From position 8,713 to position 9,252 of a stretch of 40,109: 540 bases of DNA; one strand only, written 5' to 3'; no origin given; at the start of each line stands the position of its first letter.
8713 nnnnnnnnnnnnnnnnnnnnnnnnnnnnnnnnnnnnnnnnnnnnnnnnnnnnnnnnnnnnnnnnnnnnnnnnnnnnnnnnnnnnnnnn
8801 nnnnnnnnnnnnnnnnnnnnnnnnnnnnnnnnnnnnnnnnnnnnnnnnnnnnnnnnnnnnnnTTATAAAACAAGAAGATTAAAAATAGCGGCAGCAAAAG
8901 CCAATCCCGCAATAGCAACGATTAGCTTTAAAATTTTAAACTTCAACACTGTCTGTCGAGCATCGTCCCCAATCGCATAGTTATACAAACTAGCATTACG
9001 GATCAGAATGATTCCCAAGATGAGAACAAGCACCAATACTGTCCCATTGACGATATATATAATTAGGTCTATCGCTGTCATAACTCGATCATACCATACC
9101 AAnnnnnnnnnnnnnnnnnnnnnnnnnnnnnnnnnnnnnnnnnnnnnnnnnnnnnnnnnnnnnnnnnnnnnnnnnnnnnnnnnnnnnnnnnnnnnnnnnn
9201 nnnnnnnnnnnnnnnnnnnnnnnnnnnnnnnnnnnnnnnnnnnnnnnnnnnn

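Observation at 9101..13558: Ten-gene translationally coupled operon: methyltransferase, orphan SBP lipoprotein, then seven tandem VirB2/TrbC-like mini-pilins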

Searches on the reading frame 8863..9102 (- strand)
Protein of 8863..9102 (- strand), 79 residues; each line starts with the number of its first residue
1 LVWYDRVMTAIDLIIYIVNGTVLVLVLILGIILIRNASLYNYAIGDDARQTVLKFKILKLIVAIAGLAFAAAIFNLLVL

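Call 3: search_protein_families(library=pfam, proteins=[window:8863-9102:-], max_evalue=1)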
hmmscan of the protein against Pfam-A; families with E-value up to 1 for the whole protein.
window:8863-9102:- (79 aa): 1 family
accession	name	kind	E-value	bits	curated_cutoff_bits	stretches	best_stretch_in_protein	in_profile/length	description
PF18895.5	T4SS_pilin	-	0.02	15.4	26.6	1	14-77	15-71/71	Type IV secretion system pilin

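Call 46: search_protein_families(library=ncbifam, proteins=[window:8863-9081:-], max_evalue=0.01)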
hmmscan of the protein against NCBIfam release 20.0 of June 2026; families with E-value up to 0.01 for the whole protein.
window:8863-9081:- (72 aa): 0 families
